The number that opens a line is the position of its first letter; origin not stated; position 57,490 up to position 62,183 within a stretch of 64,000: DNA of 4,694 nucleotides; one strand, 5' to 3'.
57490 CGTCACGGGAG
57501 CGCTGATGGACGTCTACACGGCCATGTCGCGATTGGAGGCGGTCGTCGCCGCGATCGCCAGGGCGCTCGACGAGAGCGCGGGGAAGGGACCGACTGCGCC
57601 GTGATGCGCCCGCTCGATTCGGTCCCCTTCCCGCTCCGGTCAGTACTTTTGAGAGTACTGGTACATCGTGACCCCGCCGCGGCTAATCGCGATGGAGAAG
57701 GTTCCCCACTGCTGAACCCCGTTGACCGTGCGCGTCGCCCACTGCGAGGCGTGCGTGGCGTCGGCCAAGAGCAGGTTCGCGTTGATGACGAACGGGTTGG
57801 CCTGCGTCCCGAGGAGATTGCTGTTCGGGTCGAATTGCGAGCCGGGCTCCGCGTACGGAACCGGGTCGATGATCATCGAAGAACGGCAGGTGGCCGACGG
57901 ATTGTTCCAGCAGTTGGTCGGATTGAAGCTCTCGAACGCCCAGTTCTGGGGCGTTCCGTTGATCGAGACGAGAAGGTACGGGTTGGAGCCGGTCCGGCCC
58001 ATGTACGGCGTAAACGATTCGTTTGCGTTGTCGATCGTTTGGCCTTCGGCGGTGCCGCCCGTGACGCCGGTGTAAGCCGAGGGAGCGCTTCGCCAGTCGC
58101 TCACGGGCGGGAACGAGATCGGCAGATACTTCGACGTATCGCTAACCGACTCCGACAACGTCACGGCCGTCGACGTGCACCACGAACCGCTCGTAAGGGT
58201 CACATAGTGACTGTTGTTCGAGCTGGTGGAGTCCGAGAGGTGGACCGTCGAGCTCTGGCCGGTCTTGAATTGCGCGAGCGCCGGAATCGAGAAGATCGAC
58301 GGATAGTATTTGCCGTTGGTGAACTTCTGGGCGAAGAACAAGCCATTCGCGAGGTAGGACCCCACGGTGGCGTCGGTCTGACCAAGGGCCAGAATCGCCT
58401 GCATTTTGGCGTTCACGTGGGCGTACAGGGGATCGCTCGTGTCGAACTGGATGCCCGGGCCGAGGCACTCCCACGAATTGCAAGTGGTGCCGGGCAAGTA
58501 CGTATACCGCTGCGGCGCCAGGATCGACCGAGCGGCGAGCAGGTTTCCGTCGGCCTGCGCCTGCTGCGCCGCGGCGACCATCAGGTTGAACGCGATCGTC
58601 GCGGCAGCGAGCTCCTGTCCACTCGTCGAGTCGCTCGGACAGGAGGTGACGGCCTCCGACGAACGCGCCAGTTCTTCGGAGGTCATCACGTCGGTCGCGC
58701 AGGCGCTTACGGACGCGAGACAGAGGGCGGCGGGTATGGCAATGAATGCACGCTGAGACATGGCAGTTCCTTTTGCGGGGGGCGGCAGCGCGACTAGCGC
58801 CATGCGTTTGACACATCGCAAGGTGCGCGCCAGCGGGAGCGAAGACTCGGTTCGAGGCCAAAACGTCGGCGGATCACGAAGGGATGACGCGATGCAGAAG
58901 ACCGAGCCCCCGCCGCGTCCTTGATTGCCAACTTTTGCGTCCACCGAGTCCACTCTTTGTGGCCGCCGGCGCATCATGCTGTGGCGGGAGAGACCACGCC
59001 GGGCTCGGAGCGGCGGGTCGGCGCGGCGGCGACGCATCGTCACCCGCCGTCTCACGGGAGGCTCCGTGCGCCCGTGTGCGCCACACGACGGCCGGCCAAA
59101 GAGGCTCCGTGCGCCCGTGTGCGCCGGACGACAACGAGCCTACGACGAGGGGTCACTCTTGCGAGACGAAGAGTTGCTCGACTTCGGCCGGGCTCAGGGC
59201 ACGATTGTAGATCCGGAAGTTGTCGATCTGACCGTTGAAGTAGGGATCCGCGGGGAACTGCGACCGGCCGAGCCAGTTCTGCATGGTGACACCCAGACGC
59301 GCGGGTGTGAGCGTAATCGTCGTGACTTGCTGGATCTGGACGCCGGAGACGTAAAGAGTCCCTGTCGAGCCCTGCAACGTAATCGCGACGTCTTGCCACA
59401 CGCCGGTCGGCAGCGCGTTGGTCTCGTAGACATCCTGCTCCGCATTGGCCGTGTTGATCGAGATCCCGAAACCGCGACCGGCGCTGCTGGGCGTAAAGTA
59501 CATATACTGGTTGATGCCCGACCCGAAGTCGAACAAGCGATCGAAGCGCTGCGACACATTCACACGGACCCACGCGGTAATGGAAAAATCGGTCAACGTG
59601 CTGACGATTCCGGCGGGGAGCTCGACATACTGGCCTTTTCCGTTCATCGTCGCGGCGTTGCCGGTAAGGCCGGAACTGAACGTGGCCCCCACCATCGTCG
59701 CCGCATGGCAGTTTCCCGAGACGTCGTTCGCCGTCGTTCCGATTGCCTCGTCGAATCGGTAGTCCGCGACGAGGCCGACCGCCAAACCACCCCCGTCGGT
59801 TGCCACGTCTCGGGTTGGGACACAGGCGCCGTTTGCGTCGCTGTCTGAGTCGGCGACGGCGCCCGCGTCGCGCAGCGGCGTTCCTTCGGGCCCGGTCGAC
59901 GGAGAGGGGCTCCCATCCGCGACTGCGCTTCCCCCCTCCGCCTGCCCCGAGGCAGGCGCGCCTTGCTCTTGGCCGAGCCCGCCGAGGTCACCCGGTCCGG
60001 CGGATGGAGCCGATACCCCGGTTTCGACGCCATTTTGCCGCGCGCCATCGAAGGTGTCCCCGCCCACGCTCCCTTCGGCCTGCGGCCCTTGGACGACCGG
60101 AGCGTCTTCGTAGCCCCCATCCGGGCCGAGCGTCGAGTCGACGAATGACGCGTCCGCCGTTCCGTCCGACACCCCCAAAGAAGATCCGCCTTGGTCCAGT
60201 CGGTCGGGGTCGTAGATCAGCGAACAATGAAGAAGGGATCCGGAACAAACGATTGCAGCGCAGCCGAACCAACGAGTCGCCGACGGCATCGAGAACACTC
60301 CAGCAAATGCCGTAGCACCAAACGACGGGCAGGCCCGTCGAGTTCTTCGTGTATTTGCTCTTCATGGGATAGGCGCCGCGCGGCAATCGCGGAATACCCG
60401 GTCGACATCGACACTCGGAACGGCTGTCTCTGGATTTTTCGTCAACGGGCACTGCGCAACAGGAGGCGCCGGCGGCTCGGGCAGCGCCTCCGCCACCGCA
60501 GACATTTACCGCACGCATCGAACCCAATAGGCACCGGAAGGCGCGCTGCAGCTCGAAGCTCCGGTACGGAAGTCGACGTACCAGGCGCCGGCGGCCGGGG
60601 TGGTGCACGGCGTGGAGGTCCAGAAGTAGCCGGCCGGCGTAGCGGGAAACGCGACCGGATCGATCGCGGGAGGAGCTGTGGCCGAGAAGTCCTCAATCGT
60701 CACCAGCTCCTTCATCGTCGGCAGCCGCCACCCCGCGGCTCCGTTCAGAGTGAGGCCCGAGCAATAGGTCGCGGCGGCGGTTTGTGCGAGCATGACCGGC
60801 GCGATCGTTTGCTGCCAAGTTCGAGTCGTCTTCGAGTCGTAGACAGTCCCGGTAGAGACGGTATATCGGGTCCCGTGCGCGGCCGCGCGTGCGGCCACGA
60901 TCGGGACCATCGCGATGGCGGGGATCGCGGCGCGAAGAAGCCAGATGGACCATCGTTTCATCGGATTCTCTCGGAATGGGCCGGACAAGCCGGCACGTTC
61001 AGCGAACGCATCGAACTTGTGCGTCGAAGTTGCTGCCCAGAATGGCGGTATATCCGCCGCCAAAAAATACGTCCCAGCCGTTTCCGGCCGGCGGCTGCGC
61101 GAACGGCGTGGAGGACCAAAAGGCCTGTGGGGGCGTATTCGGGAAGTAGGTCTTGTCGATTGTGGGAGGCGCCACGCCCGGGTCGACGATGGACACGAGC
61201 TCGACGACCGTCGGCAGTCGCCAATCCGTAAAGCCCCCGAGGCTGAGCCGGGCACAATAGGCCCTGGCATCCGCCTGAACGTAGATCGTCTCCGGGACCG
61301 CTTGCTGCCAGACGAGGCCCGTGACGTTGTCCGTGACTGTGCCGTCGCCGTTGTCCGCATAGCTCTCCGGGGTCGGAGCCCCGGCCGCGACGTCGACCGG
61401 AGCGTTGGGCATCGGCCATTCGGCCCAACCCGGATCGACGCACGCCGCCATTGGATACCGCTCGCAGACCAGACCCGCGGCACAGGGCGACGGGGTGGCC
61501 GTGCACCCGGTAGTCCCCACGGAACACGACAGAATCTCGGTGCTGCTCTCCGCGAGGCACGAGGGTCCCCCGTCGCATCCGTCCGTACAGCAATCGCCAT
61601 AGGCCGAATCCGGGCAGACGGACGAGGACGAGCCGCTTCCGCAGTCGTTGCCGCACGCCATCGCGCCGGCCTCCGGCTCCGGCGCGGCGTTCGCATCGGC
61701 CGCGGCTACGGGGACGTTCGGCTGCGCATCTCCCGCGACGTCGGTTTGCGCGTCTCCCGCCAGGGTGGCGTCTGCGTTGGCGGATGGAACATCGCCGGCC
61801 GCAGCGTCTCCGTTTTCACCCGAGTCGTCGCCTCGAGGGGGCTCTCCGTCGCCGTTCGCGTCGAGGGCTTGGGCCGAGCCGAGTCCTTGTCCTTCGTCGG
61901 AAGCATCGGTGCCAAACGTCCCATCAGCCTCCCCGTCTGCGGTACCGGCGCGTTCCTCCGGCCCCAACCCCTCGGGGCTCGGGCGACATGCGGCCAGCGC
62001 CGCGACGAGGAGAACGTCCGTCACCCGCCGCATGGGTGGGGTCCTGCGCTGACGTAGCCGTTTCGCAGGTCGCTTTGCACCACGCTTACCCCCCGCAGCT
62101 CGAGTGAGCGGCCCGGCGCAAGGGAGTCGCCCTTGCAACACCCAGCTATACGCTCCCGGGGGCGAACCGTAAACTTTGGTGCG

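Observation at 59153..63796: Large cytoplasmic HExxH-motif protein heading a run of secreted LamG, DUF1566 and Cys-rich proteins: a candidate protein/peptide-modification system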

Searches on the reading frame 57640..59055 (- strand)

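Call 3: search_protein_families(library=ncbifam, proteins=[window:57640-59055:-], max_evalue=0.1)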
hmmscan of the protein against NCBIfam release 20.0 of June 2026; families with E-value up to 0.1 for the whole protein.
window:57640-59055:- (471 aa): 0 families

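Call 4: search_protein_families(library=pfam, proteins=[window:57640-59055:-], max_evalue=0.1)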
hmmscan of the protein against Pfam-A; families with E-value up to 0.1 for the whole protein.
window:57640-59055:- (471 aa): 2 families
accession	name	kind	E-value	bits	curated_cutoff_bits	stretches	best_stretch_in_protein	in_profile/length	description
PF17352.7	MFS18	-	0.015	16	25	1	310-370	14-73/96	Male Flower Specific protein 18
PF20315.3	DUF6611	-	0.086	13.3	27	1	437-465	3-31/168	Family of unknown function (DUF6611)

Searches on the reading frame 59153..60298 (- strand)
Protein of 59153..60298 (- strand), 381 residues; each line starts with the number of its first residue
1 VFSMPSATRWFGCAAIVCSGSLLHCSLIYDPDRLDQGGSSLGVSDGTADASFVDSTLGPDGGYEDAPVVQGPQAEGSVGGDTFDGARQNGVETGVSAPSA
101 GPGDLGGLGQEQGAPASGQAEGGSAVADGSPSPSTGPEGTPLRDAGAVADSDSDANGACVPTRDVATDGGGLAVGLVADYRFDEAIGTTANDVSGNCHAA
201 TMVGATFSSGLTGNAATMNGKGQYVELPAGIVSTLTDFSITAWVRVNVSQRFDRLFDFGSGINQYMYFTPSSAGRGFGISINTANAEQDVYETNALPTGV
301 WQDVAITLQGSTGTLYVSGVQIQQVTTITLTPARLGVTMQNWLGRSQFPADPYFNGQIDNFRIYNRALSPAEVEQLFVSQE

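Call 3: search_protein_families(library=ncbifam, proteins=[window:59153-60298:-], max_evalue=0.1)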
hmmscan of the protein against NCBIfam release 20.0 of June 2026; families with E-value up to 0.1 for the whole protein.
window:59153-60298:- (381 aa): 1 family
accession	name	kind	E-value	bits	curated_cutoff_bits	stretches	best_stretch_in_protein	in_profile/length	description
NF052521.1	TafC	equivalog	1.9e-07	30.5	410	1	236-379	216-362/373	TafC family fimbrial protein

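Call 4: search_protein_families(library=pfam, proteins=[window:59153-60298:-], max_evalue=0.1)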
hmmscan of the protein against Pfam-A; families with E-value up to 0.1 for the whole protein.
window:59153-60298:- (381 aa): 4 families
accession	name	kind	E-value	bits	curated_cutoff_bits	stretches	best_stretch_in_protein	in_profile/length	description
PF13385.13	Laminin_G_3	-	9.8e-30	104.1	27.6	1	219-373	1-150/151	Concanavalin A-like lectin/glucanases superfamily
PF02973.23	Sialidase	-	0.0077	16.2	26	1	353-375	161-183/189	Sialidase, N-terminal domain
PF00354.24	Pentaxin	-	0.043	14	25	1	222-378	11-168/194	Pentaxin family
PF22925.3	TS_C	-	0.085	12.9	27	0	296-370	127-201/202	Trans-sialidase, C-terminal domain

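Call 68: search_protein_families(library=padloc, proteins=[window:59153-60298:-], max_evalue=0.01)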
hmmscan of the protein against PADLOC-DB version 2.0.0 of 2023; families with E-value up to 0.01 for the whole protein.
window:59153-60298:- (381 aa): 0 families

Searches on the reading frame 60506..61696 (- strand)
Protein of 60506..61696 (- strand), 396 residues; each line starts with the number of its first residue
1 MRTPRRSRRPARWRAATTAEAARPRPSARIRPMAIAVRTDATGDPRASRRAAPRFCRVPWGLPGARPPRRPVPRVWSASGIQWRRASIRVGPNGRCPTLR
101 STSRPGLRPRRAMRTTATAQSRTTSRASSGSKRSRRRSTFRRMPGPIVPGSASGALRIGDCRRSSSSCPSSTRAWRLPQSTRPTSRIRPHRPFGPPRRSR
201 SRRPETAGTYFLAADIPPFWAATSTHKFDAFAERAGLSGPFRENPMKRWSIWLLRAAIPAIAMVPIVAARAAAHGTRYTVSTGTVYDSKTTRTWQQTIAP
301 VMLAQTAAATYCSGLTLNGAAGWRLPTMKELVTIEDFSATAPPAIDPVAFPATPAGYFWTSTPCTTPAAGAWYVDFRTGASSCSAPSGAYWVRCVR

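Call 3: search_protein_families(library=ncbifam, proteins=[window:60506-61696:-], max_evalue=0.1)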
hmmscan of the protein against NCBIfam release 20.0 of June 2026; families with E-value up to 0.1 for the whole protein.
window:60506-61696:- (396 aa): 2 families
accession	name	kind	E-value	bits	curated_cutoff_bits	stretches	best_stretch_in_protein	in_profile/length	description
NF047850.1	Lsa25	exception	4.8e-05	23.3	260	1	308-396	118-207/207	surface adhesin Lsa25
NF052322.1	FimD_tip_adhes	equivalog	0.00011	21.1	170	1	305-396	579-661/664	fimbrial tip adhesin FimD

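Call 4: search_protein_families(library=pfam, proteins=[window:60506-61696:-], max_evalue=0.1)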
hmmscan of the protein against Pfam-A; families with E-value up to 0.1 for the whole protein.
window:60506-61696:- (396 aa): 1 family
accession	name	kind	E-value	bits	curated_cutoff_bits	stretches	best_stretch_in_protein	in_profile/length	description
PF07603.17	Lcl_C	-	1.3e-24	87.1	34.9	1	283-396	1-117/117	Lcl C-terminal domain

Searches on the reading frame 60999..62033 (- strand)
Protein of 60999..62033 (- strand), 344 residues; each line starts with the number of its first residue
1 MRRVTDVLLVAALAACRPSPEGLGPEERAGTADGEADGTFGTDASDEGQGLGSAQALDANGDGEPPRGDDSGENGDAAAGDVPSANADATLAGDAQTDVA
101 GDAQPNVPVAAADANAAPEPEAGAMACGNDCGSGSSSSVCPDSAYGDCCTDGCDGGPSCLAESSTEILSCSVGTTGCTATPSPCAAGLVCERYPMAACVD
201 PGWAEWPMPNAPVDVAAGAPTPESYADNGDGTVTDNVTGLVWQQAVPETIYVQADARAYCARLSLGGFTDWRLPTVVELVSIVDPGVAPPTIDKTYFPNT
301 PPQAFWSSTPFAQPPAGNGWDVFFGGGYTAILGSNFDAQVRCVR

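Call 3: search_protein_families(library=ncbifam, proteins=[window:60999-62033:-], max_evalue=0.1)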
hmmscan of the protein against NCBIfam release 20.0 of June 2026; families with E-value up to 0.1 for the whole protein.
window:60999-62033:- (344 aa): 1 family
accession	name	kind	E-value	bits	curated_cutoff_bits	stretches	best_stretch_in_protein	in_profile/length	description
NF047850.1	Lsa25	exception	7.8e-10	38.9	260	2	254-311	116-170/207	surface adhesin Lsa25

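Call 4: search_protein_families(library=pfam, proteins=[window:60999-62033:-], max_evalue=0.1)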
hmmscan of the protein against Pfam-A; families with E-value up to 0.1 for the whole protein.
window:60999-62033:- (344 aa): 1 family
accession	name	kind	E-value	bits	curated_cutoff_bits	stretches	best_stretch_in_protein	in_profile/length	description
PF07603.17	Lcl_C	-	3e-27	95.7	34.9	1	231-344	1-117/117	Lcl C-terminal domain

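Call 68: search_protein_families(library=padloc, proteins=[window:60999-62033:-], max_evalue=0.01)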
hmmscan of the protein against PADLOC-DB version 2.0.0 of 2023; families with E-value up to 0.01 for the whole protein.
window:60999-62033:- (344 aa): 0 families
